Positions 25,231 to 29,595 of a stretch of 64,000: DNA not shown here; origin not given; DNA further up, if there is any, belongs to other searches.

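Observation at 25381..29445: Single 1354-aa chain combining methyltransferase, kinase-like region, coiled coil and two glycosyltransferase domains, next to a Wzt-type ATPase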

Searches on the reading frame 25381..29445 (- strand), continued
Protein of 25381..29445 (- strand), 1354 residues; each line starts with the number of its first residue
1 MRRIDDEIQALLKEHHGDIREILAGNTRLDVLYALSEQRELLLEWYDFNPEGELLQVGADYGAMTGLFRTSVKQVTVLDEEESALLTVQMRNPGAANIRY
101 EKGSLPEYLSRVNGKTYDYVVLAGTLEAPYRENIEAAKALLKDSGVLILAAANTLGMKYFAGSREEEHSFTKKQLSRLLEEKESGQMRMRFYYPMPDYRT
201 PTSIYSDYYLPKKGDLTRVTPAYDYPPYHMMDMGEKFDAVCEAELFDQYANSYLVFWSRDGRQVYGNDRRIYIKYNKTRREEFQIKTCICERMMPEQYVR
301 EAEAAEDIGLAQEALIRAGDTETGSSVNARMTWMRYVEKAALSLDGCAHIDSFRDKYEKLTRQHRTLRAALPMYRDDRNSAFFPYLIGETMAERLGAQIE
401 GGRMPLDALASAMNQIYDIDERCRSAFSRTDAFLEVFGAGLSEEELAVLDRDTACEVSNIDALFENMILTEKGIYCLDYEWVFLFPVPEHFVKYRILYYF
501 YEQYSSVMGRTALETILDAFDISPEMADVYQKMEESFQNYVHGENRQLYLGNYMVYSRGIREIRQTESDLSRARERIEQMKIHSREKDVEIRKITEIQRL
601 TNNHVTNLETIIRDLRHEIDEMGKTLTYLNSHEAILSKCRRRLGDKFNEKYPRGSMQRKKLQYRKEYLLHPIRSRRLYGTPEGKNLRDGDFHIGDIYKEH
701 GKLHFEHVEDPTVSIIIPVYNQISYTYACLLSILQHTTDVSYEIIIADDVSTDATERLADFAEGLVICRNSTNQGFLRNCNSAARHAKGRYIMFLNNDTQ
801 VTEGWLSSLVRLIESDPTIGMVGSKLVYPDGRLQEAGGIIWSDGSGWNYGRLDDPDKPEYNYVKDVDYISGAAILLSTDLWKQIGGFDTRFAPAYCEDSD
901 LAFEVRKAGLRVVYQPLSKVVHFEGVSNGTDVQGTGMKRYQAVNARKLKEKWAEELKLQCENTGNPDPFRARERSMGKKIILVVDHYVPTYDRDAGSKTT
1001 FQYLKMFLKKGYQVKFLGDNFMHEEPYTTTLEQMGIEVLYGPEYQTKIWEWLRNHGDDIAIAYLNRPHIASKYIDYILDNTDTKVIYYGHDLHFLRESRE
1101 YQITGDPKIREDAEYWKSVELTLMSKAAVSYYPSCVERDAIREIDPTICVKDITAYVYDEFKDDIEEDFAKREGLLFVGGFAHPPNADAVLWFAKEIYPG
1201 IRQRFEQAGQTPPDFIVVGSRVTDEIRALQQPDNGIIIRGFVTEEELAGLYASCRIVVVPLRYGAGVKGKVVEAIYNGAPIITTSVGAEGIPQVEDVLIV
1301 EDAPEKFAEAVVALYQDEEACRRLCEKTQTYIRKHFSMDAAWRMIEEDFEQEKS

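Call 15: find_homologous_proteins(query=window:25381-29445:-, max_evalue=0.00001)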
Query window:25381-29445:- (1354 aa): 191 proteins with E <= 0.00001 among 8000 candidates; the best 120 are listed.
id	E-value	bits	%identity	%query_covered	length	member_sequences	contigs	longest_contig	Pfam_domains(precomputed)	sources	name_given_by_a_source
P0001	0.0e+0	2767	88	100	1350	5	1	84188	PF10111.15,PF13641.13,PF00534.27,PF13524.13,PF00535.33,PF13692.13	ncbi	-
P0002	0.0e+0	2475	79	100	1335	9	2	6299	PF13712.13,PF13489.13,PF10111.15,PF13641.13,PF00534.27,PF13524.13,PF00535.33,PF13692.13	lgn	-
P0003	0.0e+0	2466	78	100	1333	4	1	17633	PF13641.13,PF00534.27,PF13524.13,PF00535.33,PF13692.13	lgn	-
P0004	0.0e+0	2451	78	100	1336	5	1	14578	PF10111.15,PF13641.13,PF00534.27,PF13524.13,PF00535.33,PF13692.13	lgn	-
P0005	0.0e+0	2434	77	100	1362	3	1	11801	PF13712.13,PF13489.13,PF10111.15,PF13641.13,PF00534.27,PF13524.13,PF00535.33,PF13692.13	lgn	-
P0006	0.0e+0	2430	78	100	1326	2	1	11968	PF10111.15,PF13641.13,PF00534.27,PF00535.33,PF13692.13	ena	-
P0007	0.0e+0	2419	78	100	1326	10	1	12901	PF13489.13,PF10111.15,PF13641.13,PF00534.27,PF13524.13,PF00535.33,PF13692.13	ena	-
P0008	0.0e+0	2416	78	99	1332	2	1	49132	PF10111.15,PF13641.13,PF00534.27,PF00535.33,PF13692.13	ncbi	-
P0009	0.0e+0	2415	77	100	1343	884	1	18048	PF13712.13,PF13632.13,PF10111.15,PF13641.13,PF00534.27,PF13524.13,PF00535.33,PF13692.13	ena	-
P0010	0.0e+0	2410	76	100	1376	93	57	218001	PF13712.13,PF13489.13,PF10111.15,PF13641.13,PF00534.27,PF13524.13,PF00535.33,PF13692.13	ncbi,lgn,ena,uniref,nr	ncbi:glycosyltransferase [Brotaphodocola catenula]|uniref:Glycosyltransferase n=2 Tax=Brotaphodocola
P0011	0.0e+0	2405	77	100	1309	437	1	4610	PF13712.13,PF13489.13,PF10111.15,PF13641.13,PF00534.27,PF13524.13,PF00535.33,PF13692.13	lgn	-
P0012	0.0e+0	2404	77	100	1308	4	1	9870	PF13712.13,PF13489.13,PF10111.15,PF13641.13,PF00534.27,PF13524.13,PF00535.33,PF13692.13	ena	-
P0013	0.0e+0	2393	77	100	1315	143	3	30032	PF13712.13,PF13641.13,PF00534.27,PF13524.13,PF00535.33,PF13692.13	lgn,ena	-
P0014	0.0e+0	2371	76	100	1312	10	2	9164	PF13712.13,PF10111.15,PF13641.13,PF00534.27,PF13524.13,PF00535.33,PF13692.13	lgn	-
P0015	0.0e+0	2352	75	100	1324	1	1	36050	PF13712.13,PF13641.13,PF00534.27,PF13524.13,PF00535.33,PF08242.19,PF13692.13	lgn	-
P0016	0.0e+0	2348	75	100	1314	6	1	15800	PF13489.13,PF13641.13,PF00534.27,PF00535.33,PF13692.13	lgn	-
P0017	0.0e+0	2346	75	100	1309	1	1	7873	PF13847.13,PF13632.13,PF10111.15,PF13641.13,PF00534.27,PF13649.13,PF13524.13,PF00535.33,PF08241.19,PF13692.13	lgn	-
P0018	0.0e+0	2344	75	100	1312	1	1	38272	PF13712.13,PF13489.13,PF13632.13,PF10111.15,PF13641.13,PF00534.27,PF13524.13,PF00535.33,PF08242.19,PF13692.13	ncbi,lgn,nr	ncbi:MAG: glycosyltransferase [Lachnospiraceae bacterium]|nr:glycosyltransferase [Lachnospiraceae ba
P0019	0.0e+0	2341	74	100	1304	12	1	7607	PF13489.13,PF10111.15,PF13641.13,PF00534.27,PF13524.13,PF00535.33,PF13692.13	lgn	-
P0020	0.0e+0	2340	76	100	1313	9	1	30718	PF13641.13,PF00534.27,PF13524.13,PF00535.33,PF13692.13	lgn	-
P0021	0.0e+0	2337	73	100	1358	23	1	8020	PF13489.13,PF10111.15,PF13641.13,PF00534.27,PF13524.13,PF00535.33,PF13692.13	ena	-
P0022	0.0e+0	2333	75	100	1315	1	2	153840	PF10111.15,PF13641.13,PF00534.27,PF00535.33,PF13692.13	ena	-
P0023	0.0e+0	2331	75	100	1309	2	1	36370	PF13712.13,PF13641.13,PF00534.27,PF00535.33,PF13692.13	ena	-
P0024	0.0e+0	2324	74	100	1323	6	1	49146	PF10111.15,PF13641.13,PF00534.27,PF00535.33,PF13692.13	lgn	-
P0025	0.0e+0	2324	74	100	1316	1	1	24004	PF13489.13,PF10111.15,PF13641.13,PF00534.27,PF00535.33,PF13692.13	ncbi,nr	ncbi:MAG: glycosyltransferase [Eubacteriales bacterium]|nr:glycosyltransferase [Eubacteriales bacter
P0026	0.0e+0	2323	75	100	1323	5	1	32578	PF10111.15,PF13641.13,PF00534.27,PF00535.33,PF13692.13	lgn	-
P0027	0.0e+0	2322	74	100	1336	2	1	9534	PF13489.13,PF10111.15,PF13641.13,PF00534.27,PF13524.13,PF00535.33,PF13692.13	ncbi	-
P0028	0.0e+0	2320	75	100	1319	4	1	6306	PF13489.13,PF13641.13,PF00534.27,PF13524.13,PF00535.33,PF13692.13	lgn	-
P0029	0.0e+0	2319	74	100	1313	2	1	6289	PF13712.13,PF13641.13,PF00534.27,PF00535.33,PF13692.13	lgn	-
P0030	0.0e+0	2318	74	100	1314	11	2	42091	PF10111.15,PF13641.13,PF00534.27,PF00535.33,PF13692.13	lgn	-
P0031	0.0e+0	2315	75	100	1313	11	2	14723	PF13632.13,PF10111.15,PF13641.13,PF00534.27,PF13649.13,PF13524.13,PF00535.33,PF08241.19,PF13692.13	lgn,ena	-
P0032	0.0e+0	2314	74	100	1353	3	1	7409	PF10111.15,PF13641.13,PF00534.27,PF13524.13,PF00535.33,PF13692.13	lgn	-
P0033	0.0e+0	2308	74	100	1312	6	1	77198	PF13712.13,PF10111.15,PF13641.13,PF00534.27,PF13524.13,PF00535.33,PF08241.19,PF13692.13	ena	-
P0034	0.0e+0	2298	74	100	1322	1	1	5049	PF13641.13,PF00534.27,PF13524.13,PF00535.33,PF13692.13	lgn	-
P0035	0.0e+0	2297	74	100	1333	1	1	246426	PF10111.15,PF13641.13,PF00534.27,PF13649.13,PF13524.13,PF00535.33,PF08241.19,PF13692.13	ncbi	-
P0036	0.0e+0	2296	73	100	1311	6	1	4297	PF13712.13,PF10111.15,PF13641.13,PF00534.27,PF13649.13,PF00535.33,PF13692.13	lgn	-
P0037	0.0e+0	2285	73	100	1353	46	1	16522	PF13641.13,PF00534.27,PF13524.13,PF00535.33,PF13692.13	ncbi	-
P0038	0.0e+0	2283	73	100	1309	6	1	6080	PF13712.13,PF10111.15,PF13641.13,PF00534.27,PF13524.13,PF00535.33,PF13692.13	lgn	-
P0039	0.0e+0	2282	73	100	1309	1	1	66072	PF10111.15,PF13641.13,PF00534.27,PF13649.13,PF13524.13,PF00535.33,PF13692.13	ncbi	ncbi:MAG: glycosyltransferase [Brotaphodocola sp.]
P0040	0.0e+0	2279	73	100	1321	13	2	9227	PF13712.13,PF10111.15,PF13641.13,PF00534.27,PF13524.13,PF00535.33,PF13692.13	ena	-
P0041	0.0e+0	2276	73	100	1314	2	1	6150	PF10111.15,PF13641.13,PF00534.27,PF13649.13,PF00535.33,PF13692.13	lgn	-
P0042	0.0e+0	2275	72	100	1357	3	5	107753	PF10111.15,PF13641.13,PF00534.27,PF13524.13,PF00535.33,PF13692.13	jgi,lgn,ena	-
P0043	0.0e+0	2272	73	100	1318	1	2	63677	PF13632.13,PF13641.13,PF00534.27,PF13524.13,PF00535.33,PF13692.13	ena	-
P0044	0.0e+0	2265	74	100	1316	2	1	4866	PF13489.13,PF10111.15,PF13641.13,PF00534.27,PF13649.13,PF13524.13,PF00535.33,PF08241.19,PF13692.13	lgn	-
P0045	0.0e+0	2264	73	100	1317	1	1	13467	PF13712.13,PF10111.15,PF13641.13,PF00534.27,PF13524.13,PF00535.33,PF13692.13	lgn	-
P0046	0.0e+0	2261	73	100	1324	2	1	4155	PF13489.13,PF10111.15,PF13641.13,PF00534.27,PF13524.13,PF00535.33,PF13692.13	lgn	-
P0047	0.0e+0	2255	71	100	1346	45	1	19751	PF13641.13,PF00534.27,PF13524.13,PF00535.33,PF13692.13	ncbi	-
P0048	0.0e+0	2251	72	100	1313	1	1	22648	PF13641.13,PF00534.27,PF13524.13,PF00535.33,PF13692.13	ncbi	-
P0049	0.0e+0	2250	72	100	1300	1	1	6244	PF10111.15,PF13641.13,PF00534.27,PF00535.33,PF13692.13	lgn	-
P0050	0.0e+0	2246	73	100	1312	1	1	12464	PF13489.13,PF10111.15,PF13641.13,PF00534.27,PF13649.13,PF13524.13,PF00535.33,PF08241.19,PF08242.19,PF13692.13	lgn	-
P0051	0.0e+0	2241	73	100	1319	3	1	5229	PF10111.15,PF13641.13,PF00534.27,PF13524.13,PF00535.33,PF13692.13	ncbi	-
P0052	0.0e+0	2240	72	100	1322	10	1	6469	PF10111.15,PF13641.13,PF00534.27,PF00535.33,PF13692.13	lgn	-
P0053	0.0e+0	2237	72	100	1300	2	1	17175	PF13641.13,PF00534.27,PF13524.13,PF00535.33,PF13692.13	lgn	-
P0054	0.0e+0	2237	72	100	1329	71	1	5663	PF13712.13,PF13641.13,PF00534.27,PF13524.13,PF00535.33,PF13692.13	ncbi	-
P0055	0.0e+0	2231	72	100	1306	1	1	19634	PF10111.15,PF13641.13,PF00534.27,PF00535.33,PF13692.13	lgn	-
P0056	0.0e+0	2228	70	100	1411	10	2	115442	PF13641.13,PF00534.27,PF00535.33,PF13692.13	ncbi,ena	-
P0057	0.0e+0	2228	72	99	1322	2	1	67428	PF13489.13,PF13641.13,PF00534.27,PF13649.13,PF13524.13,PF00535.33,PF13692.13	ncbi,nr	ncbi:MAG: glycosyltransferase [Lachnospiraceae bacterium]|nr:glycosyltransferase [Lachnospiraceae ba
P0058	0.0e+0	2224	71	100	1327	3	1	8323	PF10111.15,PF13641.13,PF00534.27,PF13524.13,PF00535.33,PF13692.13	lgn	-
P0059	0.0e+0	2217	71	100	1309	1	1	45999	PF13712.13,PF13632.13,PF10111.15,PF13641.13,PF00534.27,PF00535.33,PF13692.13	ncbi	-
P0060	0.0e+0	2210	71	99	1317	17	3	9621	PF10111.15,PF13641.13,PF00534.27,PF13649.13,PF00535.33,PF13692.13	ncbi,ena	-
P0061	0.0e+0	2208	71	100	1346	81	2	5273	PF13641.13,PF00534.27,PF13649.13,PF13524.13,PF00535.33,PF13692.13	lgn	-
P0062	0.0e+0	2206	70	100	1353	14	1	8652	PF13641.13,PF00534.27,PF00535.33,PF13692.13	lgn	-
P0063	0.0e+0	2197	70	100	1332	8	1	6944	PF10111.15,PF13641.13,PF00534.27,PF13524.13,PF00535.33,PF13692.13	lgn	-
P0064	0.0e+0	2197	71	100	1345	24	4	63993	PF13641.13,PF00534.27,PF13649.13,PF13524.13,PF00535.33,PF08241.19,PF13692.13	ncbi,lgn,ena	-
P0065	0.0e+0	2193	70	99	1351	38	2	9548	PF10111.15,PF13641.13,PF00534.27,PF00535.33,PF13692.13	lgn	-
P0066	0.0e+0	2193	70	100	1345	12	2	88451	PF13641.13,PF00534.27,PF13524.13,PF00535.33,PF13692.13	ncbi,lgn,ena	-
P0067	0.0e+0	2188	71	100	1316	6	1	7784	PF10111.15,PF13641.13,PF00534.27,PF13524.13,PF00535.33,PF13692.13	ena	-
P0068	0.0e+0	2186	77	91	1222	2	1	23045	PF13712.13,PF13632.13,PF10111.15,PF13641.13,PF00535.33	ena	-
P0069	0.0e+0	2173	70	100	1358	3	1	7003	PF13641.13,PF00534.27,PF13649.13,PF13524.13,PF00535.33,PF08241.19,PF13692.13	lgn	-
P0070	0.0e+0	2151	69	100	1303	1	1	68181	PF13632.13,PF10111.15,PF13641.13,PF00534.27,PF00535.33,PF13692.13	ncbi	ncbi:MAG: glycosyltransferase [Lachnospiraceae bacterium]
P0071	0.0e+0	2146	69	100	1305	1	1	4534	PF13641.13,PF00534.27,PF13524.13,PF00535.33,PF13692.13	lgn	-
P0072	0.0e+0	2146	69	100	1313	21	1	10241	PF13632.13,PF10111.15,PF13641.13,PF00534.27,PF13524.13,PF00535.33,PF13692.13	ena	-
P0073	0.0e+0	2144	69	99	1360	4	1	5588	PF10111.15,PF13641.13,PF00534.27,PF13524.13,PF00535.33,PF13692.13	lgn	-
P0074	0.0e+0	2143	69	100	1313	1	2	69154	PF13489.13,PF10111.15,PF13641.13,PF00534.27,PF00535.33,PF13692.13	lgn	-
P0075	0.0e+0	2137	69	100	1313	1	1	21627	PF13641.13,PF00534.27,PF13524.13,PF00535.33,PF13692.13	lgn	-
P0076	0.0e+0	2135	69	100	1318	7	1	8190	PF10111.15,PF13641.13,PF00534.27,PF13524.13,PF00535.33,PF13692.13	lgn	-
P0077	0.0e+0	2134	69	100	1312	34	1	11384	PF13632.13,PF10111.15,PF13641.13,PF00534.27,PF00535.33,PF08242.19,PF13692.13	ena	-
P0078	0.0e+0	2132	69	100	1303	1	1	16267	PF10111.15,PF13641.13,PF00534.27,PF13524.13,PF00535.33,PF13692.13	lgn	-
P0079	0.0e+0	2123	69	100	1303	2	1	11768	PF13632.13,PF13641.13,PF00534.27,PF00535.33,PF08241.19,PF13692.13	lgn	-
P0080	0.0e+0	2114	68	100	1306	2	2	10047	PF10111.15,PF13641.13,PF00534.27,PF00535.33,PF13692.13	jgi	jgi:GT2 family glycosyltransferase/SAM-dependent methyltransferase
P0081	0.0e+0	2099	68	100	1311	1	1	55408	PF13641.13,PF00534.27,PF13524.13,PF00535.33,PF13692.13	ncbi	-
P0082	0.0e+0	2007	65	100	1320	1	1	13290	PF10111.15,PF13641.13,PF00534.27,PF13524.13,PF00535.33,PF13692.13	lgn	-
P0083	0.0e+0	1957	64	100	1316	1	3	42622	PF13712.13,PF10111.15,PF13641.13,PF00534.27,PF13649.13,PF13524.13,PF00535.33,PF08241.19,PF13692.13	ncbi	-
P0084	0.0e+0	1954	63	100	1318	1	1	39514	PF13712.13,PF10111.15,PF13641.13,PF00534.27,PF00535.33,PF13692.13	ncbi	-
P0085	0.0e+0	1953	76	82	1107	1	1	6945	PF13712.13,PF13632.13,PF10111.15,PF13641.13,PF00535.33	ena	-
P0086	0.0e+0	1926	63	100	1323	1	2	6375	PF13641.13,PF00534.27,PF13524.13,PF00535.33,PF13692.13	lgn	-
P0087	0.0e+0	1925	62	100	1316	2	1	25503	PF10111.15,PF13641.13,PF00534.27,PF13649.13,PF13524.13,PF00535.33,PF08241.19,PF13692.13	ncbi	-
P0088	0.0e+0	1922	62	99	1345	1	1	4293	PF13847.13,PF13489.13,PF10111.15,PF13641.13,PF00534.27,PF13649.13,PF13524.13,PF00535.33,PF08241.19,PF08242.19,PF13692.13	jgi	-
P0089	0.0e+0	1919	62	100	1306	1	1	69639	PF10111.15,PF13641.13,PF00534.27,PF13649.13,PF00535.33,PF08241.19,PF08242.19,PF13692.13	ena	-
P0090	0.0e+0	1908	63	100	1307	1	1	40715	PF13489.13,PF13641.13,PF00534.27,PF13649.13,PF00535.33,PF13692.13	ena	-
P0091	0.0e+0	1896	63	100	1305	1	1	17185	PF10111.15,PF13641.13,PF00534.27,PF13524.13,PF00535.33,PF08242.19,PF13692.13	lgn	-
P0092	0.0e+0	1889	61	100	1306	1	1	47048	PF13641.13,PF00534.27,PF13649.13,PF00535.33,PF08241.19,PF08242.19,PF13692.13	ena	-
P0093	0.0e+0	1869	61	99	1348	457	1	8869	PF13641.13,PF00534.27,PF13524.13,PF00535.33,PF13692.13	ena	-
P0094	0.0e+0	1855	60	100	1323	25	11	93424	PF13641.13,PF00535.33,PF13692.13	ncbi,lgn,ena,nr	ncbi:MAG: glycosyltransferase [Hungatella sp.]|nr:glycosyltransferase [Hungatella sp.]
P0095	0.0e+0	1847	60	100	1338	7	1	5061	PF10111.15,PF13641.13,PF00534.27,PF13524.13,PF00535.33,PF13692.13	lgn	-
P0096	0.0e+0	1846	60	100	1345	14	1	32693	PF10111.15,PF13641.13,PF00534.27,PF13524.13,PF00535.33,PF13692.13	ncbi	-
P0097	0.0e+0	1844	60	99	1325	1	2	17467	PF13489.13,PF13641.13,PF00534.27,PF13649.13,PF13524.13,PF00535.33,PF08242.19,PF13692.13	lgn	-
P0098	0.0e+0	1837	60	100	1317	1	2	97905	PF13641.13,PF00534.27,PF13649.13,PF13524.13,PF00535.33,PF08242.19,PF13692.13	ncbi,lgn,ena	-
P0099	0.0e+0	1825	60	99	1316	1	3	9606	PF13712.13,PF10111.15,PF13641.13,PF00534.27,PF13649.13,PF13524.13,PF00535.33,PF08241.19,PF08242.19,PF13692.13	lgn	-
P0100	0.0e+0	1822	60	100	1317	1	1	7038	PF13712.13,PF10111.15,PF13641.13,PF00535.33,PF13692.13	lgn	-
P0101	0.0e+0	1821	60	100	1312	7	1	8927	PF13712.13,PF10111.15,PF13641.13,PF00534.27,PF00535.33,PF13692.13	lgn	-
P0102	0.0e+0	1817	60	99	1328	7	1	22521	PF13489.13,PF10111.15,PF13641.13,PF00534.27,PF13524.13,PF00535.33,PF13692.13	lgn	-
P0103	0.0e+0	1815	59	100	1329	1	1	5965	PF10111.15,PF13641.13,PF00534.27,PF13524.13,PF00535.33,PF13692.13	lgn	-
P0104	0.0e+0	1807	59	100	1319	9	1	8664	PF13641.13,PF00534.27,PF13649.13,PF00535.33,PF13692.13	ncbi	-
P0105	0.0e+0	1803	60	99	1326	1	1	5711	PF13489.13,PF10111.15,PF13641.13,PF00534.27,PF13649.13,PF00535.33,PF08242.19,PF13692.13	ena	-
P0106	0.0e+0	1801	60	99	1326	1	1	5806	PF13489.13,PF10111.15,PF13641.13,PF00534.27,PF13649.13,PF00535.33,PF08242.19,PF13692.13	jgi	-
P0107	0.0e+0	1800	60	100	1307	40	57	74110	PF13641.13,PF00535.33,PF13692.13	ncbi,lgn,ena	-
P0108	0.0e+0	1799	60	99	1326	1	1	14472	PF13489.13,PF10111.15,PF13641.13,PF00534.27,PF13649.13,PF00535.33,PF08242.19,PF13692.13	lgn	-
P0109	0.0e+0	1798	59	100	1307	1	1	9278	PF13712.13,PF10111.15,PF13641.13,PF00534.27,PF00535.33,PF13692.13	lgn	-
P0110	0.0e+0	1797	60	99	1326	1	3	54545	PF13489.13,PF10111.15,PF13641.13,PF00534.27,PF13649.13,PF00535.33,PF08242.19,PF13692.13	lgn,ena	-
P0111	0.0e+0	1792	75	77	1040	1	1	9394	PF13712.13,PF13632.13,PF10111.15,PF13641.13,PF00535.33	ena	-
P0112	0.0e+0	1792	60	100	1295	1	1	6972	PF10111.15,PF13641.13,PF00534.27,PF13649.13,PF13524.13,PF00535.33,PF08241.19,PF13692.13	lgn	-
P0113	0.0e+0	1790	75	77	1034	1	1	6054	PF13712.13,PF13632.13,PF10111.15,PF13641.13,PF00535.33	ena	-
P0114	0.0e+0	1780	58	99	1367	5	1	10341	PF10111.15,PF13641.13,PF00534.27,PF13524.13,PF00535.33,PF13692.13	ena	-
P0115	0.0e+0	1779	58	99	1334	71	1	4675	PF13712.13,PF13489.13,PF10111.15,PF13641.13,PF00534.27,PF13649.13,PF00535.33,PF13692.13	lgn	-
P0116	0.0e+0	1767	59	100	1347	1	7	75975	PF13632.13,PF10111.15,PF13641.13,PF00534.27,PF13524.13,PF00535.33,PF13692.13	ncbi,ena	-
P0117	0.0e+0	1757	58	99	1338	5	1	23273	PF13712.13,PF13632.13,PF10111.15,PF13641.13,PF00534.27,PF13649.13,PF13524.13,PF00535.33,PF13692.13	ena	-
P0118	0.0e+0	1756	58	99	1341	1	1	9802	PF13641.13,PF00534.27,PF13524.13,PF00535.33,PF13692.13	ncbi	-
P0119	0.0e+0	1752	58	99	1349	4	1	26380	PF10111.15,PF13641.13,PF00534.27,PF13649.13,PF13524.13,PF00535.33,PF13692.13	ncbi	-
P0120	0.0e+0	1748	57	100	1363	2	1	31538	PF13712.13,PF13632.13,PF10111.15,PF13641.13,PF00534.27,PF13524.13,PF00535.33,PF13692.13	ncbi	-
